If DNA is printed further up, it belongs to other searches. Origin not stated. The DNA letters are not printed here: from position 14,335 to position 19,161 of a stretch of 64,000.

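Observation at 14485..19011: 1500-aa fusion of a catalytically degenerate M28-like ectodomain to an orphan FtsX/MacB-type permease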

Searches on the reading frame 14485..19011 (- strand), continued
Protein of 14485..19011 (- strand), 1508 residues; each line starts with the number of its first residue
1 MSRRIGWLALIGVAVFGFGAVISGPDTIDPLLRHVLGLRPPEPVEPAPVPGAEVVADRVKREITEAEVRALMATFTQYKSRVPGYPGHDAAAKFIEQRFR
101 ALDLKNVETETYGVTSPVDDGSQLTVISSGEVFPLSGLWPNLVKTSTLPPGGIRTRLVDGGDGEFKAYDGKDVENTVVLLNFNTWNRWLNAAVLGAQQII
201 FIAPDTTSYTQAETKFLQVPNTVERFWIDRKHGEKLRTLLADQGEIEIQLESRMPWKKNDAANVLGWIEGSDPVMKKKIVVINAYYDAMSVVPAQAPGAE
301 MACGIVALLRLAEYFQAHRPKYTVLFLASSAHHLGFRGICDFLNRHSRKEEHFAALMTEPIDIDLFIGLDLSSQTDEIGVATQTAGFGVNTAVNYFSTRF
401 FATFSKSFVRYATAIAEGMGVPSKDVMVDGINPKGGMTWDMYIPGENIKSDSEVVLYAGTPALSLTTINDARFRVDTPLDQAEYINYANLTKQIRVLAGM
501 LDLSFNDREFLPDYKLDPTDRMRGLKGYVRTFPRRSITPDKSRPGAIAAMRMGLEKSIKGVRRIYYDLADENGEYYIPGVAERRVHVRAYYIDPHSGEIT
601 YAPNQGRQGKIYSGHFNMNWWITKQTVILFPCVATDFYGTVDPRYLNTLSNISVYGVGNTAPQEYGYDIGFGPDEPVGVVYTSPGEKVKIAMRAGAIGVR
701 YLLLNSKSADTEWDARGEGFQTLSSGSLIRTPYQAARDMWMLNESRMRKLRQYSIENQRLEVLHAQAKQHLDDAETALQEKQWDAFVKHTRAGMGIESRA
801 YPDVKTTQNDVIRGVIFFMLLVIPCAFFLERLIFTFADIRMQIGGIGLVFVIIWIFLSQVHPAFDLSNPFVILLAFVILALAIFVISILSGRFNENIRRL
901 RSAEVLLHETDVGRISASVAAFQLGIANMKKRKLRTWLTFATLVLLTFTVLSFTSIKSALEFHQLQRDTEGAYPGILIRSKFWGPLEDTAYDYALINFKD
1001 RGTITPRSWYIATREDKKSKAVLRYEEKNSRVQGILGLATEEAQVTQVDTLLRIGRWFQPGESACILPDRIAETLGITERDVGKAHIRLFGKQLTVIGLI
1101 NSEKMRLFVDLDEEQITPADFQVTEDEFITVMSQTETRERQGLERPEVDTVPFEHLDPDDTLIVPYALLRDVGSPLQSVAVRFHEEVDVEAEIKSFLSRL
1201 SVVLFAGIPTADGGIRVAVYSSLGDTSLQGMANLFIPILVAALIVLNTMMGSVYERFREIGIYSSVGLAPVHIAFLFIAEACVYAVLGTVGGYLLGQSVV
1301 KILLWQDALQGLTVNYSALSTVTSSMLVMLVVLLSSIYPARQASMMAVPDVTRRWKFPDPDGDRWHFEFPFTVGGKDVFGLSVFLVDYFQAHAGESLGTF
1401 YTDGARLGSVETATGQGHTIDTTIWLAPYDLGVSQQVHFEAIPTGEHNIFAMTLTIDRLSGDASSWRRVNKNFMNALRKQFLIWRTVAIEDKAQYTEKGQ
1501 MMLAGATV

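Call 16: find_encoding_contigs(protein=P0084, flank=10000, max_places=3)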
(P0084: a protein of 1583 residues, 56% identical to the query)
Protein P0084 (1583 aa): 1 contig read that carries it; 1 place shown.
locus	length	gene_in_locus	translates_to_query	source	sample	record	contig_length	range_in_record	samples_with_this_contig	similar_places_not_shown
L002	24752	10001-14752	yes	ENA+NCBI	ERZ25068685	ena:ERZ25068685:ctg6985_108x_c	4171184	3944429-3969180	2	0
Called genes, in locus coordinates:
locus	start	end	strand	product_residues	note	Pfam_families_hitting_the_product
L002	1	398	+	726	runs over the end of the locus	PF13517:FG-GAP_3, PF01839:FG-GAP (faint), PF13517:FG-GAP_3, PF07593:UnbV_ASPIC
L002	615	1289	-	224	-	PF00932:LTD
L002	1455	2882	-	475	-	PF01225:Mur_ligase, PF08245:Mur_ligase_M, PF02875:Mur_ligase_C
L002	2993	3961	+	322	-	PF00535:Glycos_transf_2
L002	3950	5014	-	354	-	PF00155:Aminotran_1_2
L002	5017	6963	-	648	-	PF13328:HD_4, PF01966:HD, PF04607:RelA_SpoT, PF02824:TGS, PF19296:RelA_AH, PF13291:ACT_4, PF01842:ACT (weak)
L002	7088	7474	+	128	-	PF07009:NusG_II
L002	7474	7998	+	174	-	PF07456:Hpre_diP_synt_I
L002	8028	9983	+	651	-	PF20581:DUF6785, PF20580:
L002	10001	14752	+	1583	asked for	PF04389:Peptidase_M28, PF12704:MacB_PCD (weak), PF02687:FtsX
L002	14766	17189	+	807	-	-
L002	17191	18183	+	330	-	-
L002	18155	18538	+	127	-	PF05402:PqqD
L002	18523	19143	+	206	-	-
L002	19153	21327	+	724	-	PF23139:OB_YrrC, PF14520:HHH_5, PF14490:HHH_RecD2, PF13245:AAA_19, PF13604:AAA_30, PF13401:AAA_22 (weak), PF18335:SH3_13, PF13538:UvrD_C_2, +3 more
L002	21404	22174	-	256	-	-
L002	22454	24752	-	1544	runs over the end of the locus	PF13195:DUF4011, PF13086:AAA_11 (weak), PF13245:AAA_19 (faint), PF13604:AAA_30 (faint), PF13086:AAA_11 (weak), PF13087:AAA_12, PF18741:MTES_1575, PF11784:DUF3320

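Call 29: find_related_loci(query=window:14485-19011:-, collection=genome_contigs, flank=10000)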
Query window:14485-19011:- (1508 aa) in genome_contigs; peptide patterns used: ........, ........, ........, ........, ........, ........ (x = any residue, [..] = any of these).
41 stretches matched a pattern; 32 encode a relative of the query (tblastn E <= 1e-3); 27 distinct loci.
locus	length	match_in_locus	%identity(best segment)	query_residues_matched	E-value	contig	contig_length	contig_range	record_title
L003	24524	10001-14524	96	1-1508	0e+0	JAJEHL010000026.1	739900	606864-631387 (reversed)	MAG: Candidatus Latescibacterota bacterium isolate p16x60bins.49 k141_118620, whole genome shotgun sequence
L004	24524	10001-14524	96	1-1508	0e+0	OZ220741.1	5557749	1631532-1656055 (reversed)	MAG: Candidatus Latescibacterota bacterium isolate a9e09e5c-d410-47d8-823c-ef7e39eb5a37 genome assembly, chromosome: 1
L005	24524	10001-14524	95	1-1508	0e+0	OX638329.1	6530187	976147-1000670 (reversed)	MAG: uncultured Latescibacteria bacterium isolate 03e23b1f-02ed-4bf0-8d8f-a367d3d93791 genome assembly, chromosome: 1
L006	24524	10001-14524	94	1-1508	0e+0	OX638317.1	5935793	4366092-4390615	MAG: uncultured Latescibacteria bacterium isolate cbbe8a84-e08a-4d06-a76e-2eb930d8ff24 genome assembly, chromosome: 1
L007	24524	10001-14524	94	1-1508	0e+0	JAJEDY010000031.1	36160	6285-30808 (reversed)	MAG: Candidatus Latescibacterota bacterium isolate p16x33bins.50 k141_77203, whole genome shotgun sequence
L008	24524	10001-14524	93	1-1508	0e+0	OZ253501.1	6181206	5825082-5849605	MAG: Candidatus Latescibacterota bacterium isolate f485d00f-16df-4488-a4d1-ddfd292eb512 genome assembly, chromosome: 1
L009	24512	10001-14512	87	1-1504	0e+0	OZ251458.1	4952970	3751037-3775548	MAG: Candidatus Latescibacterota bacterium isolate 0d485872-e18d-4011-b7de-a34ce824adf8 genome assembly, chromosome: 1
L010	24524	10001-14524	96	1-1508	0e+0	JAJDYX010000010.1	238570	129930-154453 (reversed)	MAG: Candidatus Latescibacterota bacterium isolate jk18x34bins.57 k141_95049, whole genome shotgun sequence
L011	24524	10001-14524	97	1-1508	0e+0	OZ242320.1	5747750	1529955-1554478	MAG: Candidatus Latescibacterota bacterium isolate 06f19266-885c-4d39-bf7e-e57a8b9e9c03 genome assembly, chromosome: 1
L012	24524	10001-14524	96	1-1508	0e+0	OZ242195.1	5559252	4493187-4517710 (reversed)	MAG: Candidatus Latescibacterota bacterium isolate a57e98d2-c2a9-4833-8eaa-f85fbefd33d8 genome assembly, chromosome: 1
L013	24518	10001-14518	87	1-1506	0e+0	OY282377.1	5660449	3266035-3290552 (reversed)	MAG: uncultured Latescibacteria bacterium genome assembly, chromosome: 1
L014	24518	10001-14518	87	1-1506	0e+0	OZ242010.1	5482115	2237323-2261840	MAG: Candidatus Latescibacterota bacterium isolate 318c57a3-5c92-4b38-acc3-b9680ed3e2d2 genome assembly, chromosome: 1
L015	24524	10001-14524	96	1-1508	0e+0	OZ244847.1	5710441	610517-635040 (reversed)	MAG: Candidatus Latescibacterota bacterium isolate 8a2eb0e1-25ad-4382-8bb9-52b38a0e126b genome assembly, chromosome: 1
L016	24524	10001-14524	95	1-1508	0e+0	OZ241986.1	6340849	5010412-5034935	MAG: Candidatus Latescibacterota bacterium isolate 0d522d25-140f-41b3-910f-d932058e053c genome assembly, chromosome: 1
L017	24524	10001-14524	94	1-1508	0e+0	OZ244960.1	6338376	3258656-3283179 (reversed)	MAG: Candidatus Latescibacterota bacterium isolate 84ceb019-2832-410a-8319-f59b3e32517b genome assembly, chromosome: 1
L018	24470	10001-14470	67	3-1503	0e+0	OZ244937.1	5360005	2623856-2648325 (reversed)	MAG: Candidatus Latescibacterota bacterium isolate 1c493fcc-a489-4500-a9bd-4f4019e95c1e genome assembly, chromosome: 1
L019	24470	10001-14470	67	3-1503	0e+0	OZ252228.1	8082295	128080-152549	MAG: Candidatus Latescibacterota bacterium isolate 2d5a3a6b-ac94-4199-888f-c4fbb53c5f42 genome assembly, chromosome: 1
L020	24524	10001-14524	87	1-1508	0e+0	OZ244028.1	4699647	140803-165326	MAG: Candidatus Latescibacterota bacterium isolate bd5b79a9-654a-4f06-b92f-bece6890e083 genome assembly, chromosome: 1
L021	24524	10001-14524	95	1-1508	0e+0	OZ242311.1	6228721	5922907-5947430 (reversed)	MAG: Candidatus Latescibacterota bacterium isolate bccf755e-c1ee-4055-8c2e-878efcd7d1d4 genome assembly, chromosome: 1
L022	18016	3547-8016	64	3-1504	0e+0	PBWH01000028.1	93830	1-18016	MAG: Gemmatimonadetes bacterium isolate RS821 12653, whole genome shotgun sequence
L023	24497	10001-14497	63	2-1503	0e+0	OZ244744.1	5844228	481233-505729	MAG: Candidatus Latescibacterota bacterium isolate aa5cf8e5-2ee9-4ccc-9d1f-80a1aaad70af genome assembly, chromosome: 1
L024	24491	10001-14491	63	3-1503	0e+0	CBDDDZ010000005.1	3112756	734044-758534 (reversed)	MAG: Candidatus Latescibacterota bacterium isolate 2fef8444-24d4-470e-a0f0-8c307ac56c94 genome assembly, contig: contig_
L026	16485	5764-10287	96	1-1508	0e+0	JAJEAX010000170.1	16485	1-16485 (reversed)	MAG: Candidatus Latescibacterota bacterium isolate jk18x7bins.9 k141_520695, whole genome shotgun sequence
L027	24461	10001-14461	62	3-1499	0e+0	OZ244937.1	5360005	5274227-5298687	MAG: Candidatus Latescibacterota bacterium isolate 1c493fcc-a489-4500-a9bd-4f4019e95c1e genome assembly, chromosome: 1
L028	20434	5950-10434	67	3-1508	0e+0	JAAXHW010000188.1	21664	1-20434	MAG: Candidatus Latescibacterota bacterium isolate Plut_88899 unfiltered_Plut_88899_genomic_contig_1061203, whole genome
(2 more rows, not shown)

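Call 33: search_protein_families(library=pfam, proteins=[L018:5883-6746:+, L018:6574-7062:+, L018:4882-5739:-, L018:14537-16957:+, L018:17966-18967:+, L019:3859-4677:+, L023:6296-7132:+, L028:2298-3101:+, L018:19146-20117:+, L018:2723-3616:-], max_evalue=0.001)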
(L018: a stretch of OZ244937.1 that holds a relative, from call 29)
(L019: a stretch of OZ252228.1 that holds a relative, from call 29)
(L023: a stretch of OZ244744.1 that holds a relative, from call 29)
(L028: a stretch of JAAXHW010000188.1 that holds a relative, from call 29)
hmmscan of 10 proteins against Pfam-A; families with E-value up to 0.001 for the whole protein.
L018:5883-6746:+ (287 aa): 3 families
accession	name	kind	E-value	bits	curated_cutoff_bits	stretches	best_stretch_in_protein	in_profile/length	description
PF00005.33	ABC_tran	-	1.6e-33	116.6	25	1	42-190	1-136/137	ABC transporter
PF02463.25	SMC_N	-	1.4e-05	25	40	1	54-234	26-210/220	RecF/RecN/SMC N terminal domain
PF13304.12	AAA_21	-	0.00086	19.9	27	0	160-222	235-299/304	AAA domain, putative AbiEii toxin, Type IV TA system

L018:6574-7062:+ (162 aa): 0 families

L018:4882-5739:- (285 aa): 1 family
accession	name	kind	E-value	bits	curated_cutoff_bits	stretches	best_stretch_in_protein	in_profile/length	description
PF01261.30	AP_endonuc_2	-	2e-40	139.5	31.1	1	30-277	1-247/249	Xylose isomerase-like TIM barrel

L018:14537-16957:+ (806 aa): 0 families

L018:17966-18967:+ (333 aa): 8 families
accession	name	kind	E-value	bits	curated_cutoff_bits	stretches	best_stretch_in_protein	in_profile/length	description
PF01370.27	Epimerase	-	5.9e-32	111.4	20.9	1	8-249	2-240/240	NAD dependent epimerase/dehydratase family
PF16363.11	GDP_Man_Dehyd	-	1.2e-25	91.2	27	1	8-239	1-240/332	GDP-mannose 4,6 dehydratase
PF01073.25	3Beta_HSD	-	9.1e-15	54.9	22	1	8-197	1-192/280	3-beta hydroxysteroid dehydrogenase/isomerase family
PF02719.21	Polysacc_synt_2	-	1.4e-11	44.5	20.2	1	8-127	2-127/293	Polysaccharide biosynthesis protein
PF00106.31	adh_short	-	6.6e-08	32.7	26.6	1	8-131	4-139/195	short chain dehydrogenase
PF08659.16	KR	-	4.8e-06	27.1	22.6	1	7-133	3-142/180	KR domain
PF04321.23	RmlD_sub_bind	-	4.8e-06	26.3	27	1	6-165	2-134/287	RmlD substrate binding domain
PF13561.12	adh_short_C2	-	0.00096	19.2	27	0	11-137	1-139/236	Enoyl-(Acyl carrier protein) reductase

L019:3859-4677:+ (273 aa): 2 families
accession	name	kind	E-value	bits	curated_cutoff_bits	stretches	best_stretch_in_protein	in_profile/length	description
PF00005.33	ABC_tran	-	7.7e-32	111.2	25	1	51-199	1-136/137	ABC transporter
PF02463.25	SMC_N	-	2.1e-05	24.5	40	1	64-244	27-211/220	RecF/RecN/SMC N terminal domain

L023:6296-7132:+ (279 aa): 3 families
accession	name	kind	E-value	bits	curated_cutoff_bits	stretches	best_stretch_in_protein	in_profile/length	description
PF00005.33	ABC_tran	-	1.1e-31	110.7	25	1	55-203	1-136/137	ABC transporter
PF02463.25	SMC_N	-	4.2e-05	23.5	40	1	68-248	27-211/220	RecF/RecN/SMC N terminal domain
PF13304.12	AAA_21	-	0.00052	20.6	27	0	172-235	234-299/304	AAA domain, putative AbiEii toxin, Type IV TA system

L028:2298-3101:+ (268 aa): 3 families
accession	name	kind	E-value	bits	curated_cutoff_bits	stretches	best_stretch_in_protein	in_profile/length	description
PF00005.33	ABC_tran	-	5.4e-33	114.9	25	1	46-194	1-136/137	ABC transporter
PF02463.25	SMC_N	-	1e-05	25.5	40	1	58-238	26-210/220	RecF/RecN/SMC N terminal domain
PF13304.12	AAA_21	-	0.00053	20.6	27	0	163-226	234-299/304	AAA domain, putative AbiEii toxin, Type IV TA system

L018:19146-20117:+ (323 aa): 4 families
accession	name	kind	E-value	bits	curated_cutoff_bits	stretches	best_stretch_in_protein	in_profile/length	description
PF00107.32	ADH_zinc_N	-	1.3e-19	70.9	31.8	1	149-260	2-110/129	Zinc-binding dehydrogenase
PF13602.12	ADH_zinc_N_2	-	2.9e-12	48.1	27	1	181-308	1-124/134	Zinc-binding dehydrogenase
PF16912.11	Glu_dehyd_C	-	6.3e-07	29.5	34.9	1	138-305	31-199/211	Glucose dehydrogenase C-terminus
PF08240.17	ADH_N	-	1e-05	26.1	23.5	1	26-83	3-61/104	Alcohol dehydrogenase GroES-like domain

L018:2723-3616:- (297 aa): 0 families
